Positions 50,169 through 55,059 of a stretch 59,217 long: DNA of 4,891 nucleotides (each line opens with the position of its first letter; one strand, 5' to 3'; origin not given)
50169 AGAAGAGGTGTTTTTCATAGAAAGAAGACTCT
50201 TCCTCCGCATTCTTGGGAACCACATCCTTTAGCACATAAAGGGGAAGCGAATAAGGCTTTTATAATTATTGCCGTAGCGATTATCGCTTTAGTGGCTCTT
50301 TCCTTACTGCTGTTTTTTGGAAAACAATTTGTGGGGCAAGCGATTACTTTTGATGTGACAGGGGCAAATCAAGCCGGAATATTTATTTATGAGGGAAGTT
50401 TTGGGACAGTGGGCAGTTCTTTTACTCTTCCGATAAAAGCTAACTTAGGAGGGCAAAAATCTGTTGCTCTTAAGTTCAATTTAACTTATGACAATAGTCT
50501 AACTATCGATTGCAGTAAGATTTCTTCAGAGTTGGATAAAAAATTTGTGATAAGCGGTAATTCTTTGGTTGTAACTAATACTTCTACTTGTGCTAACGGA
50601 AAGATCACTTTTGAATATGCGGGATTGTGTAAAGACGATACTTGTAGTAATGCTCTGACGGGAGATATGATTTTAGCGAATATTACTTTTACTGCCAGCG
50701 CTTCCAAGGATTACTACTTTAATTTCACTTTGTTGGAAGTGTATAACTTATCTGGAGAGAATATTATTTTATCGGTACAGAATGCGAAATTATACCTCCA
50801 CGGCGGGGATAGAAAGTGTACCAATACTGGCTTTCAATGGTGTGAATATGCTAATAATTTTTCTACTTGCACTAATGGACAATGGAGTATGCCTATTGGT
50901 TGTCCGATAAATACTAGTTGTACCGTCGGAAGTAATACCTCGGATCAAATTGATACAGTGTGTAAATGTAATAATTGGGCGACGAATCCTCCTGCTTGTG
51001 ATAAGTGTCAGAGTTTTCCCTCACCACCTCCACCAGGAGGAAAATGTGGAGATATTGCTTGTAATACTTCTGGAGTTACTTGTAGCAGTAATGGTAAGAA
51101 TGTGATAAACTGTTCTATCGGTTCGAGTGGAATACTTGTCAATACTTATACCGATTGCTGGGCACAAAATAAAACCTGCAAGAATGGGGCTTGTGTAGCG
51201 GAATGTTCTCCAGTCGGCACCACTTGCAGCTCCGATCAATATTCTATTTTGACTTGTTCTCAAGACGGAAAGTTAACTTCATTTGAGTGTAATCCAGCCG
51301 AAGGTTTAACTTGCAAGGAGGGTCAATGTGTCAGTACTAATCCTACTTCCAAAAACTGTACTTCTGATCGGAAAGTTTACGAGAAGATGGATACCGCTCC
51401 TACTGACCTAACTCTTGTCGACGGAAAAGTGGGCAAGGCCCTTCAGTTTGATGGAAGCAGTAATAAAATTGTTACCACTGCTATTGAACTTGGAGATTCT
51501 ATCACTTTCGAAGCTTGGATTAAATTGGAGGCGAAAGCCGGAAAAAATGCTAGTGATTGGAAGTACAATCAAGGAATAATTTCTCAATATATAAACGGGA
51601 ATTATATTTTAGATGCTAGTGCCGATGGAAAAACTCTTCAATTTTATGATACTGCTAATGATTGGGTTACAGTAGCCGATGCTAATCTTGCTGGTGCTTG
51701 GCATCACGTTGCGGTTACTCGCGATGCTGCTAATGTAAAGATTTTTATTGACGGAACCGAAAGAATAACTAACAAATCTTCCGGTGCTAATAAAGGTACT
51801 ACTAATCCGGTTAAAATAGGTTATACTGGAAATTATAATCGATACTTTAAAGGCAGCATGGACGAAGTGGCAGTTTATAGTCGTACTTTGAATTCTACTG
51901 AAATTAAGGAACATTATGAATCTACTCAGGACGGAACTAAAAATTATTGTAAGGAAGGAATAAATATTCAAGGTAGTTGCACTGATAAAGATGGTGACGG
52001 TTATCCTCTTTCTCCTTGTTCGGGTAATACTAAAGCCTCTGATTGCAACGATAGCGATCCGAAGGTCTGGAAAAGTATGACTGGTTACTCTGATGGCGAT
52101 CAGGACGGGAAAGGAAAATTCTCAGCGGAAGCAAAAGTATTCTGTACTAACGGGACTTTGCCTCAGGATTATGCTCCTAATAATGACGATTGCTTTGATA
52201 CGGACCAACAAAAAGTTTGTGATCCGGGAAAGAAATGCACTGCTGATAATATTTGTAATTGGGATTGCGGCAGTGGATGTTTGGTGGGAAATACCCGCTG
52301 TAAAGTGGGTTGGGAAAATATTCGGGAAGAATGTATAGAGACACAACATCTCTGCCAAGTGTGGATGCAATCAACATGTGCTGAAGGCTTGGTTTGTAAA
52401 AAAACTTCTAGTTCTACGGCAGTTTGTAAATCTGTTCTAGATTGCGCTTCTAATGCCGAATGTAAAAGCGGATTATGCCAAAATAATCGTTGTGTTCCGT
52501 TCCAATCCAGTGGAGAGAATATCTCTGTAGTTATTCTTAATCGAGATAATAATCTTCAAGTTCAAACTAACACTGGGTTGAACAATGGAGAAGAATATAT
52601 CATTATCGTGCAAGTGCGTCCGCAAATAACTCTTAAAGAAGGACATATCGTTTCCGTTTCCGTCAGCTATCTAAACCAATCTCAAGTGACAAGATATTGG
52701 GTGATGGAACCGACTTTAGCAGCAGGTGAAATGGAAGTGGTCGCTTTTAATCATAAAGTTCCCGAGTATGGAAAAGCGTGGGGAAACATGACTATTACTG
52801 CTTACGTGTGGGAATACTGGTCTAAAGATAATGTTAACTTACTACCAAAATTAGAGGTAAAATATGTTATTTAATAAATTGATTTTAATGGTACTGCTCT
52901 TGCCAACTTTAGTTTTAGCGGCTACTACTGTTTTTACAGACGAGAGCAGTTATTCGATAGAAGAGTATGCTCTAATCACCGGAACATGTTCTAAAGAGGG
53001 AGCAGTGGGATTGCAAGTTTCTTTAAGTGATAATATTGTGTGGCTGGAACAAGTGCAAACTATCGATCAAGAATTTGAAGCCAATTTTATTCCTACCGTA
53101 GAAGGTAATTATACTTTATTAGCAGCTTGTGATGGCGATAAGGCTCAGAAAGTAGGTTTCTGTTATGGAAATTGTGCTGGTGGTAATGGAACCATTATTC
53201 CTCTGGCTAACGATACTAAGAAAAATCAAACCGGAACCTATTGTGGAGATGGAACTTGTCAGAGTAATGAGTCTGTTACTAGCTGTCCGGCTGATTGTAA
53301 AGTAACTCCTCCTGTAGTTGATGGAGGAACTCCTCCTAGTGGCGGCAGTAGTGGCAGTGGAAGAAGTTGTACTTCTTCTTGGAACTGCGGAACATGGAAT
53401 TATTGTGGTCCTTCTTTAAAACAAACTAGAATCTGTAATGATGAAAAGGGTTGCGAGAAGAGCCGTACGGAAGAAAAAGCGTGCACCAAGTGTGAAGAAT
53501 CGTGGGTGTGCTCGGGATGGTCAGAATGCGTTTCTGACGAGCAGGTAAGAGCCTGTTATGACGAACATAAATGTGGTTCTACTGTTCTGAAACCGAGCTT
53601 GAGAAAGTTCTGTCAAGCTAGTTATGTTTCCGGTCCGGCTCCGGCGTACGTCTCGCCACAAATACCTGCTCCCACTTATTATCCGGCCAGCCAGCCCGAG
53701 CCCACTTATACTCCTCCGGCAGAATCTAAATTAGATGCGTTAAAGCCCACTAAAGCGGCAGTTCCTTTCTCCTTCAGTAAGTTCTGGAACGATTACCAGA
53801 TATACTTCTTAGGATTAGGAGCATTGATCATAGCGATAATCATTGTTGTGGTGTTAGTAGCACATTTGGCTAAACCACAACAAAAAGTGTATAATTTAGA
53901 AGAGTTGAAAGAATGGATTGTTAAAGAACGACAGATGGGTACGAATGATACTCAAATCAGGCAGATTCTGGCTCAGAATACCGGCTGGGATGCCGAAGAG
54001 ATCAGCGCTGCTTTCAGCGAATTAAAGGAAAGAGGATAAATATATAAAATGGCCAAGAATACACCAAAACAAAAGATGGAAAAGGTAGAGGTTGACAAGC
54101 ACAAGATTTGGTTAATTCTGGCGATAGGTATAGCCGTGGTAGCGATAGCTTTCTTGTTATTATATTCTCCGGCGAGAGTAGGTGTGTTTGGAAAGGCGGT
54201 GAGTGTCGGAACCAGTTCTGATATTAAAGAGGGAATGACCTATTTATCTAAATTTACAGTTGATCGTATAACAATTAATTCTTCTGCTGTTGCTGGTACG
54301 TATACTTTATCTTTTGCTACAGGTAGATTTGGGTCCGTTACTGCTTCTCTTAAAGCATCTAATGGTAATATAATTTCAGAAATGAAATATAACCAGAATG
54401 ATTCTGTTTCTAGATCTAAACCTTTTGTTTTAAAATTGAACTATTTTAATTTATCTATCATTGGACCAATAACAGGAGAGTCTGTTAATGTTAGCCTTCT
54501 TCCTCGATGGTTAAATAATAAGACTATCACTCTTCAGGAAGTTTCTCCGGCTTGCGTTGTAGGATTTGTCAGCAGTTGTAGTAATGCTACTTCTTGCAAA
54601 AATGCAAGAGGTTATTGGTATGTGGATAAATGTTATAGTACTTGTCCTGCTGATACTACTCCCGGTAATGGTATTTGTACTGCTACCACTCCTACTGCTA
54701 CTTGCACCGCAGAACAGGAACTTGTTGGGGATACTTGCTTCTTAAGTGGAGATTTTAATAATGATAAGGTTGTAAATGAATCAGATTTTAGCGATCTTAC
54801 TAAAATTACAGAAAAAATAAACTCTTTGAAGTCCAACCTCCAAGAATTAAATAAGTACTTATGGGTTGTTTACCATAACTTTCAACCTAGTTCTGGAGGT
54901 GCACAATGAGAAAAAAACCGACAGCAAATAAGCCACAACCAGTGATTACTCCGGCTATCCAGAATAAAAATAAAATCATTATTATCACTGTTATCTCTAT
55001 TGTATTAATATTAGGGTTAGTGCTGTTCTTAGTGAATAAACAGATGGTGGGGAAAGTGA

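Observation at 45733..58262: Cellulosome-style cohesin/dockerin-like surface-protein locus in an archaeal-type small genome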

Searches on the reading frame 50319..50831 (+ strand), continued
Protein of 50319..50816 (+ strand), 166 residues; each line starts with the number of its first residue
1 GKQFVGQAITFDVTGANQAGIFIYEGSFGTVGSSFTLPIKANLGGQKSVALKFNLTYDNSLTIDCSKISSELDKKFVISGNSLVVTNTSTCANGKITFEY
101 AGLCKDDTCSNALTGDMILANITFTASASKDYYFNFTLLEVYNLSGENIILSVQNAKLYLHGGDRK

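Call 92: find_encoding_contigs(protein=P0004, flank=10000, max_places=1)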
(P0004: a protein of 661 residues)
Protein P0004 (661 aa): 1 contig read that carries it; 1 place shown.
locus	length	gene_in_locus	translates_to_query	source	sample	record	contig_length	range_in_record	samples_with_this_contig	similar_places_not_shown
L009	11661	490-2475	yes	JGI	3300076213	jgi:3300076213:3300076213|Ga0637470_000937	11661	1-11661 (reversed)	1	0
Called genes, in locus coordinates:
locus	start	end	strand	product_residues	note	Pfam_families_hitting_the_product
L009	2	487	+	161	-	?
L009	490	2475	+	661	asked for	PF00963:Cohesin (faint)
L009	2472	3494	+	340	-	-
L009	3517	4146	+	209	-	-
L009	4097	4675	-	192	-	-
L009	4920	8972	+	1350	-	PF13385:Laminin_G_3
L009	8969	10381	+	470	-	-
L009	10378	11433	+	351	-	-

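Call 93: find_encoding_contigs(protein=P0016, flank=10000, max_places=1)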
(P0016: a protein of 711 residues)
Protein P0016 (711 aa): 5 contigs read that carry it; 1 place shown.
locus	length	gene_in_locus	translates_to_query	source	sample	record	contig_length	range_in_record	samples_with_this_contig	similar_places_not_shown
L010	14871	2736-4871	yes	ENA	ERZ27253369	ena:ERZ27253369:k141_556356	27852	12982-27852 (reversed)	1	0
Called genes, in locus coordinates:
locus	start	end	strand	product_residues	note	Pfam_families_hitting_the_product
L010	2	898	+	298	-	?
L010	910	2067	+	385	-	-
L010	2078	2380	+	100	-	PF01909:NTP_transf_2, PF18765:Polbeta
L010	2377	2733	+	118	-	PF01934:HepT-like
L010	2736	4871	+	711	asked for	-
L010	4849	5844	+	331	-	-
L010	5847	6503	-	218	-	PF19502:DUF6036 (weak)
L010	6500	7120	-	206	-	-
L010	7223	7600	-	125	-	PF01336:tRNA_anti-codon (weak)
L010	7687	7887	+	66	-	-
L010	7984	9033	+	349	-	-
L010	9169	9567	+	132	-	PF01092:Ribosomal_S6e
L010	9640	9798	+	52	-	-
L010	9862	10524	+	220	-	PF14512:TM1586_NiRdase (faint), PF00881:Nitroreductase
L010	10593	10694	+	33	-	-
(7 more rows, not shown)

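Call 94: find_encoding_contigs(protein=P0019, flank=10000, max_places=1)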
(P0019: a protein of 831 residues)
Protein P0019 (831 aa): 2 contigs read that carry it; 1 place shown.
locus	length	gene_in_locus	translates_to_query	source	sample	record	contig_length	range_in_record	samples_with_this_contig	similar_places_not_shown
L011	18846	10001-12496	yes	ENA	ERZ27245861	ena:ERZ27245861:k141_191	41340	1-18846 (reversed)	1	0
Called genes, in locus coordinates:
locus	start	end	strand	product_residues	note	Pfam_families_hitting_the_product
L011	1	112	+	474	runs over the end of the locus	PF24798:Ig-CFAP74_4th (faint)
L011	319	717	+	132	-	PF04472:SepF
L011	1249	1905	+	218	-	PF11617:Cu-binding_MopE (weak)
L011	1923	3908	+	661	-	PF13385:Laminin_G_3, PF01161:PBP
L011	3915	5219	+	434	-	-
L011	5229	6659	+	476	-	PF13948:DUF4215 (weak)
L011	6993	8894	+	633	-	PF13385:Laminin_G_3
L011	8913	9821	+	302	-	-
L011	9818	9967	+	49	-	-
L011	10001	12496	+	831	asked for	PF01161:PBP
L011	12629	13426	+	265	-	-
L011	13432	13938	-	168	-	-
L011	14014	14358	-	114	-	PF01336:tRNA_anti-codon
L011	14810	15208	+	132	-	PF01092:Ribosomal_S6e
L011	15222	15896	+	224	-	PF00596:Aldolase_II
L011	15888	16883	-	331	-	PF01008:IF-2B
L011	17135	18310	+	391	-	PF03952:Enolase_N, PF00113:Enolase_C, PF13378:MR_MLE_C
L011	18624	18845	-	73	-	?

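Call 95: find_encoding_contigs(protein=P0108, flank=10000, max_places=1)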
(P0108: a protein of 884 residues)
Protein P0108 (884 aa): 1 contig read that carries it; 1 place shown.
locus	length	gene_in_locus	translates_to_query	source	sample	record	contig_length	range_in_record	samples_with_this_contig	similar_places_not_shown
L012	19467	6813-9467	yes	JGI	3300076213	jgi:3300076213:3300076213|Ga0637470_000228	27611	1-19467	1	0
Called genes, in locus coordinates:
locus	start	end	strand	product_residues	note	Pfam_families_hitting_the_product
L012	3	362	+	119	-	?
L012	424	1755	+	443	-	-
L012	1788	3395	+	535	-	PF11617:Cu-binding_MopE (weak)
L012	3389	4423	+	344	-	-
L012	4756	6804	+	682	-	PF11617:Cu-binding_MopE (faint), PF13385:Laminin_G_3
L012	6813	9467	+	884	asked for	PF05048:NosD, PF13229:Beta_helix (weak)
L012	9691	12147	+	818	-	PF13385:Laminin_G_3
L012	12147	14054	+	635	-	PF11617:Cu-binding_MopE (faint)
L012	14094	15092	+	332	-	-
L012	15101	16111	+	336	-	-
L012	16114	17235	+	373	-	-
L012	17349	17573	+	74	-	PF26688:RHH_12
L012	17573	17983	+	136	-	PF10130:PIN_2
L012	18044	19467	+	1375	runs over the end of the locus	-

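Call 102: search_protein_families(library=pfam, proteins=[L003:6867-7310:+], max_evalue=10)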
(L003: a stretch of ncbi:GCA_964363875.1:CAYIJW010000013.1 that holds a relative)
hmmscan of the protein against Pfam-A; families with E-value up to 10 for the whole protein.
L003:6867-7310:+ (148 aa): 1 family
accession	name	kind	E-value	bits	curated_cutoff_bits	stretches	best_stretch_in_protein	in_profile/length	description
PF22089.2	DIP2116-like_N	-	0.11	12.6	27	1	5-28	21-44/165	DIP2116-like, N-terminal domain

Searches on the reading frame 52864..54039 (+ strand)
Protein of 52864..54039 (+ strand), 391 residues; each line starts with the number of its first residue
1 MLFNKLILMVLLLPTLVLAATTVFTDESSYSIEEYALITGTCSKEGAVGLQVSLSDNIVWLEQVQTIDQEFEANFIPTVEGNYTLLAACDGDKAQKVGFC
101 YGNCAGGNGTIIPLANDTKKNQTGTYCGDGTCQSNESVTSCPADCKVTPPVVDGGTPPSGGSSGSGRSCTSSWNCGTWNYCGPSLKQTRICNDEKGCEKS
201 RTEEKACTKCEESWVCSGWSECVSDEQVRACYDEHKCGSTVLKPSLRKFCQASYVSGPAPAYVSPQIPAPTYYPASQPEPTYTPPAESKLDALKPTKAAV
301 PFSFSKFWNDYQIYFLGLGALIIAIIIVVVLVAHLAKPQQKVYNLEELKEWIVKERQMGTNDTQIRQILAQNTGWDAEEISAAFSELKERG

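Call 3: search_protein_families(library=pfam, proteins=[window:52864-54039:+], max_evalue=1)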
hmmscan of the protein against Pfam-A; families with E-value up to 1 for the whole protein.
window:52864-54039:+ (391 aa): 2 families
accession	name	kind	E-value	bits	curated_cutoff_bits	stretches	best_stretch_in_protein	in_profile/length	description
PF25099.1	GOLD_PATL1_C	-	0.015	15.5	34.5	1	47-86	7-46/85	Patellin-1-like, C-terminal GOLD domain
PF09911.14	DUF2140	-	0.46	10.4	34.3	1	309-371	1-62/187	Uncharacterized protein conserved in bacteria (DUF2140)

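Call 4: search_protein_families(library=ncbifam, proteins=[window:52864-54039:+], max_evalue=1)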
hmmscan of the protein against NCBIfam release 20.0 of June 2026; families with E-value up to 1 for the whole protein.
window:52864-54039:+ (391 aa): 0 families

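Call 51: find_related_loci(query=A6, collection=genome_contigs, flank=10000)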
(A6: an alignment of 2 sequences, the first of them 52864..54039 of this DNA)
Query A6 (391 aa) in genome_contigs; peptide patterns used: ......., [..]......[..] (x = any residue, [..] = any of these).
72 stretches matched a pattern; 3 encode a relative of the query (tblastn E <= 1e-3); 3 distinct loci.
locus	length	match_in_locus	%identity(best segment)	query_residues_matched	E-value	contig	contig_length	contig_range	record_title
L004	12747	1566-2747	77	1-391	0e+0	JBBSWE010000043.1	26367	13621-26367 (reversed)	MAG: Nanoarchaeota archaeon isolate H52-bin155_1 H52_bin155_1_000000000043, whole genome shotgun sequence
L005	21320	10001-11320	47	1-390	9e-111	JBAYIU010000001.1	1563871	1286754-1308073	MAG: Candidatus Woesearchaeota archaeon isolate SO_2016_GW1_38 scaffold00001_OW334_2016, whole genome shotgun sequence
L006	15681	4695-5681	31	1-390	1e-48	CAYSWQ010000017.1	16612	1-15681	MAG TPA_asm: uncultured Methanosarcinales archaeon isolate SRP077602_co7_621 genome assembly, contig: NODE_16907_length_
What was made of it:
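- One related locus, L006, sits in a MAG labelled Methanosarcinales (call 51).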

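Call 53: search_protein_families(library=pfam, proteins=[L005:19308-20789:+, L005:11435-15634:+, L005:8440-10011:+, L006:3053-4705:+, L006:1643-3049:+], max_evalue=0.1)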
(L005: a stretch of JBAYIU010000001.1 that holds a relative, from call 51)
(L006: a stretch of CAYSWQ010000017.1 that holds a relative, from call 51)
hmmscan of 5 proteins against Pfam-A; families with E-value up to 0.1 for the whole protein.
L005:19308-20789:+ (494 aa): 4 families
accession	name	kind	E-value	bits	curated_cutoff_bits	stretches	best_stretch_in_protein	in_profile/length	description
PF00036.39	EF-hand_1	-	0.00032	20.5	25.4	0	422-437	10-25/29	EF hand domain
PF00404.24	Dockerin_1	-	0.0038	17.8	22.9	1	420-478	1-54/57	Dockerin type I domain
PF13405.12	EF-hand_6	-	0.0059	16.7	25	0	422-437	10-25/30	EF-hand domain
PF13499.12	EF-hand_7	-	0.042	14.6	30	0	422-474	12-63/67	EF-hand domain pair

L005:11435-15634:+ (1400 aa): 1 family
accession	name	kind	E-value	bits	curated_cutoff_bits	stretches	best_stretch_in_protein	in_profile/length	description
PF11617.13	Cu-binding_MopE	-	0.00026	21.6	27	2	918-934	14-30/30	Putative metal-binding motif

L005:8440-10011:+ (524 aa): 0 families

L006:3053-4705:+ (551 aa): 4 families
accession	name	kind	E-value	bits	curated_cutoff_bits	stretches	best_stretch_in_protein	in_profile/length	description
PF04885.19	Stig1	-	5.8e-07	30.3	24.1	1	207-249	41-83/85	Stigma-specific STIG1-like protein family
PF07705.17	CARDB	-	0.0026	18.4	22.7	1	444-526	4-83/101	CARDB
PF23265.1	Ig-like_KY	-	0.033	14.8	27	0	454-551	27-117/129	KY-like, immunoglobulin-like domain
PF09394.16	Inhibitor_I42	-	0.088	13.5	27.2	0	495-533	40-80/91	Chagasin family peptidase inhibitor I42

L006:1643-3049:+ (469 aa): 1 family
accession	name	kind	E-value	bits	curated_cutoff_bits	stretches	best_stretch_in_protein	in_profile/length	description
PF23763.2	Beta-barrel_GLAA-B_I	-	0.041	14.5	28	0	268-336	17-84/95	GLAA-B beta-barrel domain I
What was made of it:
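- On Dockerin (Pfam PF00404 Dockerin_1): The closest relative of the P6 tail, in L005, scores 17.8 bits over model positions 1-54 of 57 (call 53).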

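Call 91: find_related_loci(query=A6, collection=metagenome_contigs, flank=10000)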
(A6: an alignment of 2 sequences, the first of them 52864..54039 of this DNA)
Query A6 (391 aa) in metagenome_contigs; peptide patterns used: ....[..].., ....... (x = any residue, [..] = any of these).
336 stretches matched a pattern, but none encodes a relative of the query by tblastn (E <= 1e-3).
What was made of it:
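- Tried and rejected: A metagenome scan with the P4 alignment also found nothing (call 91).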

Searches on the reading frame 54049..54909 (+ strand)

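Call 3: search_protein_families(library=pfam, proteins=[window:54049-54909:+], max_evalue=1)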
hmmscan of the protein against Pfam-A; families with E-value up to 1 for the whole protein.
window:54049-54909:+ (286 aa): 1 family
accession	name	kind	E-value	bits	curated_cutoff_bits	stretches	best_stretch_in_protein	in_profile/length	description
PF00404.24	Dockerin_1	-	0.14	12.8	22.9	1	234-255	2-23/57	Dockerin type I domain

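Call 4: search_protein_families(library=ncbifam, proteins=[window:54049-54909:+], max_evalue=1)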
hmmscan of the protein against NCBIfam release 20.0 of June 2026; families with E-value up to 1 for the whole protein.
window:54049-54909:+ (286 aa): 0 families

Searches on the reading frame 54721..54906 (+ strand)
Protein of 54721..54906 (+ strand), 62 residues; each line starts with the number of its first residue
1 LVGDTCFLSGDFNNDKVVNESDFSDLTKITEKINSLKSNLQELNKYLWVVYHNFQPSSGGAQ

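Call 10: search_protein_families(library=pfam, proteins=[window:54721-54906:+], max_evalue=10)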
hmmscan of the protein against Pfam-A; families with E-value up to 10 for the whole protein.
seq(62 aa): 3 families
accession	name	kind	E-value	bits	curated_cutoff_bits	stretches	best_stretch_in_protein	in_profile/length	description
PF00404.24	Dockerin_1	-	0.016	15.8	22.9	1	10-31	2-23/57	Dockerin type I domain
PF10398.14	DUF2443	-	0.14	12.7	25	1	22-46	48-72/79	Protein of unknown function (DUF2443)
PF02412.23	TSP_3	-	0.16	12.1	25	1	2-22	8-26/36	Thrombospondin type 3 repeat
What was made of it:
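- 54736..54906 (+): P5 type-B tail: one canonical dockerin-type Ca loop (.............), a long helix, and the motif 'LNKYLW..HNF'. Pfam Dockerin_1 15.8 bits, sub-threshold (call 10).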

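Call 83: search_solved_structures(query=A12, max_evalue=1, show_alignments=1)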
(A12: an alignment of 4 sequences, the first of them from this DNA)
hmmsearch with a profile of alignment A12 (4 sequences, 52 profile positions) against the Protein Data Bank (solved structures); distinct sequences matched with E-value up to 1: 19.
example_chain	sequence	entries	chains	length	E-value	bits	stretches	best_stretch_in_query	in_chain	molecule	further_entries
4dh2_B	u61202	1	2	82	1.4e-05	28.2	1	4-21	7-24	Dockerin type 1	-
4fl4_A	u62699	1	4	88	0.00018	24.7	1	4-21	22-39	Glycoside hydrolase family 9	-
6kge_D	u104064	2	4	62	0.00031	23.9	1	4-18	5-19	And cellulose-binding endoglucanase family 9 CelL ortholog dockerin domain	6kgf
6kgc_B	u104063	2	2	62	0.00033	23.9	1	4-18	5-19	And cellulose-binding endoglucanase family 9 CelL ortholog dockerin domain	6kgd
3ul4_B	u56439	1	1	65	0.00049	23.3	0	4-19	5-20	Cellulosome enzyme, dockerin type I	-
6kg9_A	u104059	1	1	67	0.00083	22.6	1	4-18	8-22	And cellulose-binding endoglucanase family 9 CelL ortholog dockerin domain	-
2y3n_B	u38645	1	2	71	0.0017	21.6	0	4-17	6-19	CELLULOSOMAL FAMILY-48 PROCESSIVE GLYCOSIDE HYDROLASE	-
2mte_A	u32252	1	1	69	0.0018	21.5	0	4-17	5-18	Cellulose 1,4-beta-cellobiosidase (reducing end) CelS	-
1daq_A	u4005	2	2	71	0.002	21.3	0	4-17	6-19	ENDOGLUCANASE SS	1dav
4cj0_A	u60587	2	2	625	0.017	18.4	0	4-20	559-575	ENDOGLUCANASE D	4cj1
1clc_A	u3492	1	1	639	0.018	18.3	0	4-20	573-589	ENDOGLUCANASE CELD; EC: 3.2.1.4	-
5nrm_B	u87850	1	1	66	0.067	16.5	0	3-19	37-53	DocCel5: Type I dockerin repeat domain from A. cellulolyticus family 5 endoglucanase WP_01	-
5nrk_B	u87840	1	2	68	0.077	16.3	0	3-19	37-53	DocCel5: Type I dockerin repeat domain from A. cellulolyticus family 5 endoglucanase WP_01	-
2ccl_B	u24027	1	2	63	0.11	15.7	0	4-19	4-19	ENDO-1,4-BETA-XYLANASE Y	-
2xqx_A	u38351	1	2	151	0.29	14.4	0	7-26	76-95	ENDO-BETA-N-ACETYLGLUCOSAMINIDASE D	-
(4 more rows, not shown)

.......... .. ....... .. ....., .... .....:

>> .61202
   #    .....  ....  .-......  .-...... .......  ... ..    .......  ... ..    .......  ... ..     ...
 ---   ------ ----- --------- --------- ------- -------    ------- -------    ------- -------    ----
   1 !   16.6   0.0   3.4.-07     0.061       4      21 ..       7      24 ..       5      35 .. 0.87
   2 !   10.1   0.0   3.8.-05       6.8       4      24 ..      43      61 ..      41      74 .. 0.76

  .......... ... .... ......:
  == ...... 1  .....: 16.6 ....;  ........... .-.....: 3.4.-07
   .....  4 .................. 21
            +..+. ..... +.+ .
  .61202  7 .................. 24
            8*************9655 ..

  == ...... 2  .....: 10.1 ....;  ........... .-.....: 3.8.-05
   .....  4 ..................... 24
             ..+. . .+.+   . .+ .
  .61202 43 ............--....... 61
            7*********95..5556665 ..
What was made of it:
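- On Dockerin (Pfam PF00404 Dockerin_1): Profile A12: top 14 are all dockerins, best 1.4e-5 (call 83).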
